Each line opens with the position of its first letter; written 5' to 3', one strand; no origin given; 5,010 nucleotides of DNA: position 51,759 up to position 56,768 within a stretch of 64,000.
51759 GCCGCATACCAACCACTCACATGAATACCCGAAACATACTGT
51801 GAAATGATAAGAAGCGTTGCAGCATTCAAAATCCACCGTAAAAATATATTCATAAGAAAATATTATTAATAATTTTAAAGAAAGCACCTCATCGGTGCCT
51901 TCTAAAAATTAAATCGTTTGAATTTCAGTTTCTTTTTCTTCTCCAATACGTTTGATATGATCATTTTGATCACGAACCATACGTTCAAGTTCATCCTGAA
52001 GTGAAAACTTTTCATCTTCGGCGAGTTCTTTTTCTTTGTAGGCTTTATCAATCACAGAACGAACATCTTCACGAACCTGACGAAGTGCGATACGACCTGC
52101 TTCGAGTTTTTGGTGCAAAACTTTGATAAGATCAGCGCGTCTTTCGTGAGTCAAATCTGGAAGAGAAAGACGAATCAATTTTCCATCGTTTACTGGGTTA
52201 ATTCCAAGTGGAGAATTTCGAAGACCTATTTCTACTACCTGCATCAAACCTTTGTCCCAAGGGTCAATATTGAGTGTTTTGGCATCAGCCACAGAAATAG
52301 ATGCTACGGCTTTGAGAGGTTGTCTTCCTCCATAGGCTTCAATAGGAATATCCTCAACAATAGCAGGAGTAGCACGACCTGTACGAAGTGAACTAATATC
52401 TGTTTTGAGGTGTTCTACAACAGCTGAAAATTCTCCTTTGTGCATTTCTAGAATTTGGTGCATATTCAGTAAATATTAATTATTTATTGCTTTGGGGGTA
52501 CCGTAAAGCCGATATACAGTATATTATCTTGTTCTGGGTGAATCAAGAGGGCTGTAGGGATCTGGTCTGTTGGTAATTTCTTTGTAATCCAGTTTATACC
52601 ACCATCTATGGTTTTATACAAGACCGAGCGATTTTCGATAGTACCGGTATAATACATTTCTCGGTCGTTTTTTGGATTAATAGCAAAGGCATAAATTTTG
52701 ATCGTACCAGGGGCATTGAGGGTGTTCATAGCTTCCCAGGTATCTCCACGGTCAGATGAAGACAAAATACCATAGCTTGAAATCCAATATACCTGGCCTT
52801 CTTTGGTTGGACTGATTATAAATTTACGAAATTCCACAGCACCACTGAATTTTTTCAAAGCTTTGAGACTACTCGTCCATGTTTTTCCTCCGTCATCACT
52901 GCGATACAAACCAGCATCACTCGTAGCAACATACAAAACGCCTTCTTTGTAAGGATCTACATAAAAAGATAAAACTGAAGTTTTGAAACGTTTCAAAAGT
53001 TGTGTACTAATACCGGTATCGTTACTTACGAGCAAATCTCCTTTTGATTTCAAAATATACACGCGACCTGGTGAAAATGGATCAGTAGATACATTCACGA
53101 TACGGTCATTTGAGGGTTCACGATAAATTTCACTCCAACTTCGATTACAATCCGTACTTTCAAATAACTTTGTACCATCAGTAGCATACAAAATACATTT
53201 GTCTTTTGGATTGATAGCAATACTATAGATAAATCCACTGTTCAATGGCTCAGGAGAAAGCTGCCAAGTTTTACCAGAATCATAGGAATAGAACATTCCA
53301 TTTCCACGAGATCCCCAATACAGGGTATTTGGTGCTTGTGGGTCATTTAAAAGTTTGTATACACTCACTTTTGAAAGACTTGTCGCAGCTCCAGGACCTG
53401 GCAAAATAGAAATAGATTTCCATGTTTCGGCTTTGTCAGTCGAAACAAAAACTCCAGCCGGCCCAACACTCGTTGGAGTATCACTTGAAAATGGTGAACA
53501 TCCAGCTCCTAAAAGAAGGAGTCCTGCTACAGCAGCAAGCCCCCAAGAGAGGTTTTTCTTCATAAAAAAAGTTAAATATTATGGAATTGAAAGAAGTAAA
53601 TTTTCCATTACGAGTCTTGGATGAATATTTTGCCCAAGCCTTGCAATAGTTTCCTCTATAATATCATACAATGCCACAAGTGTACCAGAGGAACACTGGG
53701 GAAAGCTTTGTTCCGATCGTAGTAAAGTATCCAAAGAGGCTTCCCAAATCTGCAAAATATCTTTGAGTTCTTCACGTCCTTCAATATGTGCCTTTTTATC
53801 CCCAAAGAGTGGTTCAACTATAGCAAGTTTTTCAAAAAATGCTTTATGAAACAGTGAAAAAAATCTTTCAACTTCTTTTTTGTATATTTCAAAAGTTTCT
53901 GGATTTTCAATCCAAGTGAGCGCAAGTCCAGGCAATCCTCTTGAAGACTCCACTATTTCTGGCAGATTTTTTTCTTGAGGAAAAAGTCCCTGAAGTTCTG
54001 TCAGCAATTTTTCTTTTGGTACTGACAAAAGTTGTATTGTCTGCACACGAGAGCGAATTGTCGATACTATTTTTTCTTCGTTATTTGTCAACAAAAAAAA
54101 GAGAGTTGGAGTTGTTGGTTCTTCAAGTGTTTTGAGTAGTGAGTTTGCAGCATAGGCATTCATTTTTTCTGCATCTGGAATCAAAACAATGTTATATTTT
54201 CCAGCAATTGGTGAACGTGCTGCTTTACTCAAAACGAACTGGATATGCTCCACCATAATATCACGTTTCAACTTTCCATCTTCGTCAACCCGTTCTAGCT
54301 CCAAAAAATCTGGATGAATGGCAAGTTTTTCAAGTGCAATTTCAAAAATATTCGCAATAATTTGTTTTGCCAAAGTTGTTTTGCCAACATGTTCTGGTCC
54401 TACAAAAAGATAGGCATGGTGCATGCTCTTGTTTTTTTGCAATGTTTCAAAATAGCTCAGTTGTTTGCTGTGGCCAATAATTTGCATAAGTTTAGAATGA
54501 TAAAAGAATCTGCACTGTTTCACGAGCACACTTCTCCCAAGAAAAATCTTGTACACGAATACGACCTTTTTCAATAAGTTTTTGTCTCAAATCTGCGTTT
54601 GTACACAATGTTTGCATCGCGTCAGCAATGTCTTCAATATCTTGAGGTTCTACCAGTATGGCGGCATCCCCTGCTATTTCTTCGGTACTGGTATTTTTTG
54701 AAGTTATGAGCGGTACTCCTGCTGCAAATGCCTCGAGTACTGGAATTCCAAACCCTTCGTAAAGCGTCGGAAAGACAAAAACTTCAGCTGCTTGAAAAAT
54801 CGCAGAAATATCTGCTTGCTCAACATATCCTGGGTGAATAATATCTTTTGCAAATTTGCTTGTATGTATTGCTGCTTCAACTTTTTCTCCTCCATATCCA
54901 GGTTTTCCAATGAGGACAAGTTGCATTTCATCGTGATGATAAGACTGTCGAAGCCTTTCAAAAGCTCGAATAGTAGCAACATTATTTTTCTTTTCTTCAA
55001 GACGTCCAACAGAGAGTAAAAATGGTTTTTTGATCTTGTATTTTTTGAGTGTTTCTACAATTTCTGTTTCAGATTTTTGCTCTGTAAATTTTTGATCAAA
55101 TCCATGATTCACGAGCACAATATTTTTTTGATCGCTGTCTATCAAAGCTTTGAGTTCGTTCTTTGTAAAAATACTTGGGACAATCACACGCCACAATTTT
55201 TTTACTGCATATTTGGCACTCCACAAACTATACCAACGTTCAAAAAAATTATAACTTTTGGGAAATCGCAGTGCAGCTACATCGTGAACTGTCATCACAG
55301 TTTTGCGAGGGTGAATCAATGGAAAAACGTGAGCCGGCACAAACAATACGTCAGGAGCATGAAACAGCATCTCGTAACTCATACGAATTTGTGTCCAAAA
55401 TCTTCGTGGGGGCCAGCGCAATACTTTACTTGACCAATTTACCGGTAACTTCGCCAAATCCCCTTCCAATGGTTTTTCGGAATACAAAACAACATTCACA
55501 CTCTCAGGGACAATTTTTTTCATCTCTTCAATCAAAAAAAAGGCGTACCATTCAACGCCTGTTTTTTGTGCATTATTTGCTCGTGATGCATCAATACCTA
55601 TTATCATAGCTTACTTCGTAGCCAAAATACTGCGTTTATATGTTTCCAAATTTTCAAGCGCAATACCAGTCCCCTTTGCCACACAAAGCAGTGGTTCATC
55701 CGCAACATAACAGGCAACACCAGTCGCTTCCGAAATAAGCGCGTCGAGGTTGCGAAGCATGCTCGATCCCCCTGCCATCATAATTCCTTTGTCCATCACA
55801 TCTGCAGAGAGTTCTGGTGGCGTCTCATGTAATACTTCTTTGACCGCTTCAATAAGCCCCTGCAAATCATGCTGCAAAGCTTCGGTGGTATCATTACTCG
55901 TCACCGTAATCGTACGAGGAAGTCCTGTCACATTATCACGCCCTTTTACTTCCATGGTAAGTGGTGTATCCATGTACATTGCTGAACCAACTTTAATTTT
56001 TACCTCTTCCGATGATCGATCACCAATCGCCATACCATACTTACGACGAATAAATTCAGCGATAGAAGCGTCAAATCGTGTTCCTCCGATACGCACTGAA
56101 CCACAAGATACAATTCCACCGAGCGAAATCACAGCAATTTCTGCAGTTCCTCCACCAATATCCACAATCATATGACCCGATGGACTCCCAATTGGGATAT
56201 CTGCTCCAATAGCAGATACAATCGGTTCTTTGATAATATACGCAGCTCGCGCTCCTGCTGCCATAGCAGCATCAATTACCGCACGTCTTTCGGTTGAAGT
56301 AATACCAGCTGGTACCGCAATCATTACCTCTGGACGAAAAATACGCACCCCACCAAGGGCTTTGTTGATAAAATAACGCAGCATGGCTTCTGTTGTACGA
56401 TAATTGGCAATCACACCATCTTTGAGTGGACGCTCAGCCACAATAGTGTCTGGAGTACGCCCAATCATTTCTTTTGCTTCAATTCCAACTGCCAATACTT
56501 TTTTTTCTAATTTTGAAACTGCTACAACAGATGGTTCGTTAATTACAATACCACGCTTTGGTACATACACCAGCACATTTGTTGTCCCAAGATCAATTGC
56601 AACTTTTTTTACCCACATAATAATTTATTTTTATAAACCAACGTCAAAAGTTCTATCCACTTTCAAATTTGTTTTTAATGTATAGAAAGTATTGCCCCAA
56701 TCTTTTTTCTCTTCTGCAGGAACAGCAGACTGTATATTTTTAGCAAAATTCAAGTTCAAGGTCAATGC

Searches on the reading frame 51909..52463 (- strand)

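Call 32: search_protein_families(library=pfam, proteins=[window:51909-52463:-], max_evalue=0.001)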
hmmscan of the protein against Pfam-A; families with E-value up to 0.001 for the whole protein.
window:51909-52463:- (184 aa): 1 family
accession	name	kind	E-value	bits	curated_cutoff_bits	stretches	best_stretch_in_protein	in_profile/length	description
PF01765.24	RRF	-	2.5e-47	161.2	29.7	1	19-181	1-163/164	Ribosome recycling factor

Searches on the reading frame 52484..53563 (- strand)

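Call 33: search_protein_families(library=pfam, proteins=[window:52484-53563:-], max_evalue=0.001)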
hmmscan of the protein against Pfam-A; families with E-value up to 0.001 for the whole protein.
window:52484-53563:- (359 aa): 5 families
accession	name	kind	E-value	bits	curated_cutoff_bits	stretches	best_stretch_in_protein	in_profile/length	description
PF15902.12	Sortilin-Vps10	-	7e-24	84.9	33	3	266-350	3-84/446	Sortilin, neurotensin receptor 3,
PF14870.12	PSII_BNR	-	3e-08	33.7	27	0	90-235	127-272/303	Photosynthesis system II assembly factor YCF48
PF19755.4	DUF6242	-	3.1e-06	27.6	29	0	120-185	152-215/217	Domain of unknown function (DUF6242)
PF13088.12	BNR_2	-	2.4e-05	24.3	31.4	0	260-323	78-148/277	BNR repeat-like domain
PF02012.26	BNR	-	0.00011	22.1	27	0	220-230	1-11/12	BNR/Asp-box repeat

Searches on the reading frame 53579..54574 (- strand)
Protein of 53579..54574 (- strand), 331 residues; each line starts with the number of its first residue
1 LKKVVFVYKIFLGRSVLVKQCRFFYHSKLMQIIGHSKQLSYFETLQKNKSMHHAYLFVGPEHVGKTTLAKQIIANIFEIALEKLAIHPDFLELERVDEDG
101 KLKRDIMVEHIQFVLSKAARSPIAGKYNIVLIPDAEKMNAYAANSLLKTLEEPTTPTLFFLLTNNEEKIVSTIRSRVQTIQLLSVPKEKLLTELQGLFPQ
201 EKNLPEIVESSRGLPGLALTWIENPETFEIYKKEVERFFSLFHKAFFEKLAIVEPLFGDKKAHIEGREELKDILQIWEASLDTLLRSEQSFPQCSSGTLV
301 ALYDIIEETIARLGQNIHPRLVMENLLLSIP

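Call 33: search_protein_families(library=pfam, proteins=[window:53579-54574:-], max_evalue=0.001)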
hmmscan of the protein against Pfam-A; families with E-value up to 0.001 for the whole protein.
window:53579-54574:- (331 aa): 2 families
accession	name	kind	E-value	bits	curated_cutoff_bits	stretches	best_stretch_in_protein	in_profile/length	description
PF13177.12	DNA_pol3_delta2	-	2.3e-32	112.6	27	1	35-183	2-158/161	DNA polymerase III, delta subunit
PF00004.35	AAA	-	7.6e-08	33.3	21.2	1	56-182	2-128/131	ATPase family associated with various cellular activities (AAA)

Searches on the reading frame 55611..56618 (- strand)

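Call 33: search_protein_families(library=pfam, proteins=[window:55611-56618:-], max_evalue=0.001)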
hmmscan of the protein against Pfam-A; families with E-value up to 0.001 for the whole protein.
window:55611-56618:- (335 aa): 5 families
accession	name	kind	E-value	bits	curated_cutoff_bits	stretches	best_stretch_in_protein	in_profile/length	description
PF06723.19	MreB_Mbl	-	7.1e-130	433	27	1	4-328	2-326/327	MreB/Mbl protein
PF00012.26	HSP70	-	7.3e-12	44.7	20.6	1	97-319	135-370/599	Hsp70 protein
PF00022.25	Actin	-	3.8e-09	36.1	27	1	29-193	31-190/410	Actin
PF14450.12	FtsA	-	5.5e-09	36.9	31.8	1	151-304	2-108/127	Cell division protein FtsA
PF11104.14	PilM_2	-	0.0002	20.8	27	0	278-307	277-306/340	Type IV pilus assembly protein PilM;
